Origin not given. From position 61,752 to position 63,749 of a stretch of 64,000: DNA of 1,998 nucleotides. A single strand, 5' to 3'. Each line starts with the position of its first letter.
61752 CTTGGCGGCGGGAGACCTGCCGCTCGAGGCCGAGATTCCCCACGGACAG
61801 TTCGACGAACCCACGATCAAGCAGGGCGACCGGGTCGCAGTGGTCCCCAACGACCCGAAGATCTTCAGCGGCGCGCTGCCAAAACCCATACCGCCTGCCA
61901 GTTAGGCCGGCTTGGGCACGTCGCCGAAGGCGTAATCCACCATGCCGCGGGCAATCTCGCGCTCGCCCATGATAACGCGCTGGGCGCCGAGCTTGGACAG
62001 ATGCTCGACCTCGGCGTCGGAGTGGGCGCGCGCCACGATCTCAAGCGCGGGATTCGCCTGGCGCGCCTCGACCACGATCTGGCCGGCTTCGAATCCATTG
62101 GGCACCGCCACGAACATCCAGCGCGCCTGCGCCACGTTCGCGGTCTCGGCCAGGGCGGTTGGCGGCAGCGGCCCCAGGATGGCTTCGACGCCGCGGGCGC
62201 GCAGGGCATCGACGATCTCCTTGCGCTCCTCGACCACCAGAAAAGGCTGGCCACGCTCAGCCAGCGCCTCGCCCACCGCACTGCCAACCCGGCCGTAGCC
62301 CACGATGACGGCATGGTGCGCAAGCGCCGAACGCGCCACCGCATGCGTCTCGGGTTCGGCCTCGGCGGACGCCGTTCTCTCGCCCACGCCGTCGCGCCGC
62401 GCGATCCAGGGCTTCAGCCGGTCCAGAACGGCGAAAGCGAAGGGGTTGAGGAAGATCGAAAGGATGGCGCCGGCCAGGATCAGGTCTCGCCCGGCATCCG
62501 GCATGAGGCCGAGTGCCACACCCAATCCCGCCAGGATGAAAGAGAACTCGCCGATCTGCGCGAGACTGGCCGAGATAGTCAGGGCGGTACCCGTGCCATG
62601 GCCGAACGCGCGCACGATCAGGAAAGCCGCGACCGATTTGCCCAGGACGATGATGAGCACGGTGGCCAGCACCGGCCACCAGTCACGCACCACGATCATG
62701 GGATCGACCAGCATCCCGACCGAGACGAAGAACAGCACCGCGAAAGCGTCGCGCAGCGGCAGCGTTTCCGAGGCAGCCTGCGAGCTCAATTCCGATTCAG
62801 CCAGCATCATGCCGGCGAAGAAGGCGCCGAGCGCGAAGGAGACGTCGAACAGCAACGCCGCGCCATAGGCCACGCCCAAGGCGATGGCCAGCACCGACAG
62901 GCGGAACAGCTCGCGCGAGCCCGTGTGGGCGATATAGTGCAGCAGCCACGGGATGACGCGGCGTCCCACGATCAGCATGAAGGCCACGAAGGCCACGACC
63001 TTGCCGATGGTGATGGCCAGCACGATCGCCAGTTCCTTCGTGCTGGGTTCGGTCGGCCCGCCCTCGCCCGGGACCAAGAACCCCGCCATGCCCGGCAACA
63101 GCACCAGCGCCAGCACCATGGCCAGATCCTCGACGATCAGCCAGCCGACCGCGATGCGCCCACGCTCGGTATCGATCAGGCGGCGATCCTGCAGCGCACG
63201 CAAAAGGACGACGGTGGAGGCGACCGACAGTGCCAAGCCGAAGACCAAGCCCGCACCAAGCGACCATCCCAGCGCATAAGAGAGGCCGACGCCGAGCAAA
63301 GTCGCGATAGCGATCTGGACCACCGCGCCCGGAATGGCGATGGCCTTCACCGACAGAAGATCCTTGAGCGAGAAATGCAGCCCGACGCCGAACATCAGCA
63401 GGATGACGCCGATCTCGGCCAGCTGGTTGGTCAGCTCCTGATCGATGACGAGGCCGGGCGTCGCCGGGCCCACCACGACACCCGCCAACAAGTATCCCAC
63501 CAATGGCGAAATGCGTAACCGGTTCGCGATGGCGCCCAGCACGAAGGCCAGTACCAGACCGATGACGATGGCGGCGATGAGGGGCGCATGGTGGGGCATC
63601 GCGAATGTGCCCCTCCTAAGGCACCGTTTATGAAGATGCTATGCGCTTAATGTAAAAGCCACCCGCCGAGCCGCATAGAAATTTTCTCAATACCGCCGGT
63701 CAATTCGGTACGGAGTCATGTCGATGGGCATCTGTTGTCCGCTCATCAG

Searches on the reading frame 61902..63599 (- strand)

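Call 94: search_protein_families(library=pfam, max_evalue=0.00001, proteins=[window:61902-63599:-])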
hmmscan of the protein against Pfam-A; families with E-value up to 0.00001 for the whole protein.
window:61902-63599:- (565 aa): 2 families
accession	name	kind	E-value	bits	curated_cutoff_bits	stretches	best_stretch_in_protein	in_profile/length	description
PF00999.27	Na_H_Exchanger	-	3e-53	181.5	26.2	1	16-389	2-369/375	Sodium/hydrogen exchanger, transmembrane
PF02254.24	TrkA_N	-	5.9e-23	81.8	23.8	1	431-544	2-115/116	TrkA-N domain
